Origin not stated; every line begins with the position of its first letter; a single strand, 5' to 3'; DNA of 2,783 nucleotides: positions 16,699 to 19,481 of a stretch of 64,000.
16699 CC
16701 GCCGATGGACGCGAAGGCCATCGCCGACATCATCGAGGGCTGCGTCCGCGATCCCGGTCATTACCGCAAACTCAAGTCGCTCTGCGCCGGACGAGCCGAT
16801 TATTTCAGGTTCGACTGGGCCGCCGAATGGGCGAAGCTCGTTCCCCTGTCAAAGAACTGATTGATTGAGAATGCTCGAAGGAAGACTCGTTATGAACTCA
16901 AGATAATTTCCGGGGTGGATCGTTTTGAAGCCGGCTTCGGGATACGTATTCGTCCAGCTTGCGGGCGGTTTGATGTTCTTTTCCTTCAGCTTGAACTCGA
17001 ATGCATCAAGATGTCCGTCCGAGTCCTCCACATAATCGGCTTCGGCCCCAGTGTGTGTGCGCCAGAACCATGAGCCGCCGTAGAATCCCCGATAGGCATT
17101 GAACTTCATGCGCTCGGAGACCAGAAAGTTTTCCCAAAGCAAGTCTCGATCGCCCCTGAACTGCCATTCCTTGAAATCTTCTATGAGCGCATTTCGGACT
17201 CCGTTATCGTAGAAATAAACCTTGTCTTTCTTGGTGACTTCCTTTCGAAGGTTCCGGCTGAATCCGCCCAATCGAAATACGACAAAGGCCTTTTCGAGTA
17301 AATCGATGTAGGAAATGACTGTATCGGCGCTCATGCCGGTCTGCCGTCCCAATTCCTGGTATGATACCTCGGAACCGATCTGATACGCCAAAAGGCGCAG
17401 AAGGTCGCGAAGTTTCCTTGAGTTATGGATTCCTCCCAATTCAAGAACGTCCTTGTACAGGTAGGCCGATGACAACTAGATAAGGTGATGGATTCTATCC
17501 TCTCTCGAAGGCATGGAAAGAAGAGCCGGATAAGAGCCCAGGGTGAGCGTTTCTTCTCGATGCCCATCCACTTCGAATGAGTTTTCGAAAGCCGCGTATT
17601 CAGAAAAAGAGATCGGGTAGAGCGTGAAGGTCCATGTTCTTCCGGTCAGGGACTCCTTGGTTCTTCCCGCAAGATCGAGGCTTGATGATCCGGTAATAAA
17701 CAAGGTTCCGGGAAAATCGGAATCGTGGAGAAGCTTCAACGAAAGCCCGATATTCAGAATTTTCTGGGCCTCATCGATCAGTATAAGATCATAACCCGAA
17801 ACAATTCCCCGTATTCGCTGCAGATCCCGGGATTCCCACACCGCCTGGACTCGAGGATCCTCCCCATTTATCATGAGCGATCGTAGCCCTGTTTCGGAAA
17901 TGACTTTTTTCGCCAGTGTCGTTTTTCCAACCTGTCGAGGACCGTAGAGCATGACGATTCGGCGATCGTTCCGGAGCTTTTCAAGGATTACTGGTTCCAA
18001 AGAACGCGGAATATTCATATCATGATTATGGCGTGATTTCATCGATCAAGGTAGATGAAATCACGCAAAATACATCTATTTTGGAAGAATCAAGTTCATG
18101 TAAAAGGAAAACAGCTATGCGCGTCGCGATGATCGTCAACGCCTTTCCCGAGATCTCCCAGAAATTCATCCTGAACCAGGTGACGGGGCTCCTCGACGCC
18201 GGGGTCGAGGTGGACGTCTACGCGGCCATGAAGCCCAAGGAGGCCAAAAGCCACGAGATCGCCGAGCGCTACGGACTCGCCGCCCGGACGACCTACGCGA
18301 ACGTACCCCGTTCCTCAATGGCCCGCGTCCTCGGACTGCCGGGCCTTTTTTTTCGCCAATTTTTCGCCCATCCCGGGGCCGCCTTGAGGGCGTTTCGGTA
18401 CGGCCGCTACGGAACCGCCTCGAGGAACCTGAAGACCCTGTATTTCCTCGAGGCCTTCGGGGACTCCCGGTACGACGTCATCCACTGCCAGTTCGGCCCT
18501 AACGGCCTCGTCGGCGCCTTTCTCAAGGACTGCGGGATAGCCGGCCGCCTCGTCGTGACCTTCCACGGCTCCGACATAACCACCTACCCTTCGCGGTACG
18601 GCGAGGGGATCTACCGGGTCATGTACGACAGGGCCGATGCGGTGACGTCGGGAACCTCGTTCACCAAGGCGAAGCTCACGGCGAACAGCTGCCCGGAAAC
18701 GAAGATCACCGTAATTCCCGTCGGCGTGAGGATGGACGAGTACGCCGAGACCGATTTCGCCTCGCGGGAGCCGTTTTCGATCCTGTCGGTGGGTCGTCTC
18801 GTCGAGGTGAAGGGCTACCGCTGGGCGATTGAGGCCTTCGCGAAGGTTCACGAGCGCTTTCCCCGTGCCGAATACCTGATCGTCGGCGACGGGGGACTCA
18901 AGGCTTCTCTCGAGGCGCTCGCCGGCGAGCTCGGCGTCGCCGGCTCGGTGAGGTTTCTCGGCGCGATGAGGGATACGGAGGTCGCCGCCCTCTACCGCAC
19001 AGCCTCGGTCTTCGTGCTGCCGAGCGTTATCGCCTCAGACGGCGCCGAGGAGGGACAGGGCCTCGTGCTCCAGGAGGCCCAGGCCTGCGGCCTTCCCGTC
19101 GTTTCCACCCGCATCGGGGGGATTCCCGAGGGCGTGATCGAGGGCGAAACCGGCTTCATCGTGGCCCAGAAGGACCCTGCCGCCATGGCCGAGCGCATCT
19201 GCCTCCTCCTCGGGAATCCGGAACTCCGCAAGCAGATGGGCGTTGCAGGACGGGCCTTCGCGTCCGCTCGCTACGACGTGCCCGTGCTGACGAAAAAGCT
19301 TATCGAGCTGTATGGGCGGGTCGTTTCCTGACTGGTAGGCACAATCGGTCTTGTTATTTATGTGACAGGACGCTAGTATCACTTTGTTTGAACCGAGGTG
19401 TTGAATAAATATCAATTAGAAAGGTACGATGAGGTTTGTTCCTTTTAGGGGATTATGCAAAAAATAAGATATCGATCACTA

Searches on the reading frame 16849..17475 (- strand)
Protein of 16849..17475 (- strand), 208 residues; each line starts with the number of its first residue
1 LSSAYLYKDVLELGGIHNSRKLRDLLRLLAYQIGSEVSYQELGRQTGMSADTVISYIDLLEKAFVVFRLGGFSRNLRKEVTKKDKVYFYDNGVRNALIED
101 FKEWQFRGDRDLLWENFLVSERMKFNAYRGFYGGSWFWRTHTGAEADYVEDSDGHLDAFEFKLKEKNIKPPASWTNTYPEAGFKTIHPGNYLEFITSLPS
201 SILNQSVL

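Call 5: search_protein_families(library=pfam, proteins=[window:16849-17475:-], max_evalue=0.01)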
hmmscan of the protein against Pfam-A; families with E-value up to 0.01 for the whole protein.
window:16849-17475:- (208 aa): 3 families
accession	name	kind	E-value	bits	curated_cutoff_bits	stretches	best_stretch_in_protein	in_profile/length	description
PF13635.12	DUF4143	-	9.2e-37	126.7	28.1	1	8-163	2-159/160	Domain of unknown function (DUF4143)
PF13404.12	HTH_AsnC-type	-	0.0031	17.7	27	1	23-55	6-36/42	AsnC-type helix-turn-helix domain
PF08279.18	HTH_11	-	0.0054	17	25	1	22-64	2-43/55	HTH domain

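Call 6: search_protein_families(library=ncbifam, proteins=[window:16849-17475:-], max_evalue=0.01)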
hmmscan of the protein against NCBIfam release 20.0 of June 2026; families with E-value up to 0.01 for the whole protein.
window:16849-17475:- (208 aa): 0 families

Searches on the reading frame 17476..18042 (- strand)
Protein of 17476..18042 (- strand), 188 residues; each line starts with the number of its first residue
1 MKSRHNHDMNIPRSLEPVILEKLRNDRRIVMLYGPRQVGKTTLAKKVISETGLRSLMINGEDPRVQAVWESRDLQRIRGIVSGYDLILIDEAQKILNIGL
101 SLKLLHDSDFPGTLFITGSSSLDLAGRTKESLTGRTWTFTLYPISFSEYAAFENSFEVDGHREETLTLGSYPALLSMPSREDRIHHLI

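Call 5: search_protein_families(library=pfam, proteins=[window:17476-18042:-], max_evalue=0.01)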
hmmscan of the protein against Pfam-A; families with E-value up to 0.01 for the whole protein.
window:17476-18042:- (188 aa): 9 families
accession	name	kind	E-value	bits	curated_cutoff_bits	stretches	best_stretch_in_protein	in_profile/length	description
PF13173.12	AAA_14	-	1.7e-27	96.4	27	1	27-149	2-128/129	AAA domain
PF00004.35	AAA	-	2.4e-07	31.7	21.2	1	30-97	1-71/131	ATPase family associated with various cellular activities (AAA)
PF13401.12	AAA_22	-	2.4e-05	25.1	27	0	26-51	4-29/130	AAA domain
PF01637.24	ATPase_2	-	3.8e-05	24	33.2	1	24-51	17-44/225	ATPase domain predominantly from Archaea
PF13479.12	AAA_24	-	0.00099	19.4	27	1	29-96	4-77/195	AAA domain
PF05496.18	RuvB_N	-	0.0027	17.9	27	1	29-95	35-96/159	Holliday junction DNA helicase RuvB P-loop domain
PF13191.12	AAA_16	-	0.0041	18.1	32.6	1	20-48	16-45/167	AAA ATPase domain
PF13481.12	AAA_25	-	0.0043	17.2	27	0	11-45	18-51/195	AAA domain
PF00931.28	NB-ARC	-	0.0073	16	23.5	0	20-50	9-41/248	NB-ARC domain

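Call 6: search_protein_families(library=ncbifam, proteins=[window:17476-18042:-], max_evalue=0.01)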
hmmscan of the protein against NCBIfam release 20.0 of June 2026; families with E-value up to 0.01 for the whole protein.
window:17476-18042:- (188 aa): 6 families
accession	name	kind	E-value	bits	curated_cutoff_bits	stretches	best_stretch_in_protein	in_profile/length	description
NF003229.0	PRK04195.1-5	equivalog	3.2e-05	22.8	280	1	22-95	39-115/413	replication factor C large subunit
NF003226.0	PRK04195.1-1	equivalog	0.00022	20.3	588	1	26-93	39-109/405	replication factor C large subunit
TIGR01243.1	CDC48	subfamily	0.00037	18.9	802.65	1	28-80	213-538/733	CDC48 family AAA ATPase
TIGR00635.1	ruvB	equivalog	0.0018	17.4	299.05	1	30-95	33-93/305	Holliday junction branch migration DNA helicase RuvB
NF003231.0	PRK04195.2-1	equivalog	0.0021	16.9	442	1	24-95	40-113/517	replication factor C large subunit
NF053861.1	DS8_antiphage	equivalog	0.0098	13.6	790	0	20-62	364-408/994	anti-phage protein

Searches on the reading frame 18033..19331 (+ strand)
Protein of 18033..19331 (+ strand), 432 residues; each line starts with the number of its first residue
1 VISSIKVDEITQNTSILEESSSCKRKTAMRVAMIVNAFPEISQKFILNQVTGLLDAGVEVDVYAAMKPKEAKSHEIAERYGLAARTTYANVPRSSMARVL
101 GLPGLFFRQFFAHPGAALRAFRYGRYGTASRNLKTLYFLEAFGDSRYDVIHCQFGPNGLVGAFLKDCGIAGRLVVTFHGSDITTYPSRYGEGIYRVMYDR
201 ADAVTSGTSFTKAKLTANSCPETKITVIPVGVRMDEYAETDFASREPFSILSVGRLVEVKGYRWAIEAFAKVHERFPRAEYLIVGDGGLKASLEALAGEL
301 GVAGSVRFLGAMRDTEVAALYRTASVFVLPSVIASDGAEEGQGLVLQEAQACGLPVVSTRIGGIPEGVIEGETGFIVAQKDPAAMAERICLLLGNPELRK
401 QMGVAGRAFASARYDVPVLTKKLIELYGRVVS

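Call 5: search_protein_families(library=pfam, proteins=[window:18033-19331:+], max_evalue=0.01)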
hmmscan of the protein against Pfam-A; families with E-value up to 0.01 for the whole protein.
window:18033-19331:+ (432 aa): 7 families
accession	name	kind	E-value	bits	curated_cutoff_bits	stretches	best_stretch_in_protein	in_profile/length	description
PF00534.26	Glycos_transf_1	-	1.6e-41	142.2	26.4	1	246-407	14-170/172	Glycosyl transferases group 1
PF13692.12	Glyco_trans_1_4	-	3e-38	131.7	27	1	249-395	3-142/142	Glycosyl transferases group 1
PF13579.12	Glyco_trans_4_4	-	7.9e-14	52.7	29.7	1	44-231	5-158/158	Glycosyl transferase 4-like domain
PF13439.12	Glyco_transf_4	-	7.9e-14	52.5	28.5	1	44-235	6-169/170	Glycosyltransferase Family 4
PF20706.3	GT4-conflict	-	1.2e-08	34.8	26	1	220-363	169-315/385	Family 4 Glycosyltransferase in conflict systems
PF13524.12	Glyco_trans_1_2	-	1.1e-06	29.2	25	1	296-415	27-134/144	Glycosyl transferase-like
PF13477.12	Glyco_trans_4_2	-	0.00018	22.1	23.4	1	142-206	70-137/139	Glycosyl transferase 4-like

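Call 6: search_protein_families(library=ncbifam, proteins=[window:18033-19331:+], max_evalue=0.01)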
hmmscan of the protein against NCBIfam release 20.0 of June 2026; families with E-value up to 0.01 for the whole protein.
window:18033-19331:+ (432 aa): 39 families (the best 25 are shown)
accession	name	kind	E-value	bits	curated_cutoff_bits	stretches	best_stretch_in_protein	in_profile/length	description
TIGR04005.1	wcaL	equivalog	3.5e-51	174.3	537.6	1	29-390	1-365/406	colanic acid biosynthesis glycosyltransferase WcaL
NF041876.1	EPS_EpsE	equivalog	1.6e-38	133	400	1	32-416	2-382/389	exopolysaccharide biosynthesis GT4 family glycosyltransferase EpsE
TIGR03088.1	stp2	hypoth_equivalog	1.1e-32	113.5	409.05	1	236-430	183-373/374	TIGR03088 family PEP-CTERM/XrtA system glycosyltransferase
TIGR03999.1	thiol_BshA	equivalog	2.7e-32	112.1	273.7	1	165-431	108-374/375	N-acetyl-alpha-D-glucosaminyl L-malate synthase BshA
TIGR03449.1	mycothiol_MshA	equivalog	7e-28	97.6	462.5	1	221-428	186-401/406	D-inositol-3-phosphate glycosyltransferase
TIGR02149.1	glgA_Coryne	subfamily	7.1e-21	74.8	302.4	1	304-431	263-391/391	glycogen synthase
TIGR04063.1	stp3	hypoth_equivalog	6.1e-20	71.5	442.05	1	197-429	154-394/397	TIGR04063 family PEP-CTERM/XrtA system glycosyltransferase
NF047684.1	TeichurnBiosyTuaC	equivalog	1.5e-19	70.2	550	1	146-431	108-390/391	teichuronic acid biosynthesis protein TuaC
NF038229.1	Glyco4_Geo_Pelo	equivalog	5e-19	68.5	400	1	173-431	82-337/338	GPMC system family 4 glycosyltransferase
TIGR04047.1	MSMEG_0565_glyc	hypoth_equivalog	2.1e-18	66.6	259.85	1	130-410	70-355/373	MSMEG_0565 family glycosyltransferase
NF038298.1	EPS_HpsO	equivalog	6.2e-18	64.7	575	1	246-430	200-387/388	hormogonium polysaccharide biosynthesis glycosyltransferase HpsO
TIGR04157.1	glyco_rSAM_CFB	subfamily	5.4e-17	61.9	400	1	196-427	165-406/406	TIGR04157 family glycosyltransferase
NF050056.1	ProtGlycPglH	equivalog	3.4e-16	59.3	600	1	129-428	68-351/354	GalNAc-alpha-(1->4)-GalNAc-alpha-(1->3)-diNAcBac-PP-undecaprenol alpha-1,4-N-acetyl-D-galactosaminyltransferase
NF038011.1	PelF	equivalog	5.9e-16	58.6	100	1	188-427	245-489/489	GT4 family glycosyltransferase PelF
NF050063.1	ProtGlycPglJ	equivalog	6.3e-16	58.5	500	1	193-424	137-360/363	N-acetylgalactosamine-N,N'-diacetylbacillosaminyl-diphospho-undecaprenol 4-alpha-N-acetylgalactosaminyltransferase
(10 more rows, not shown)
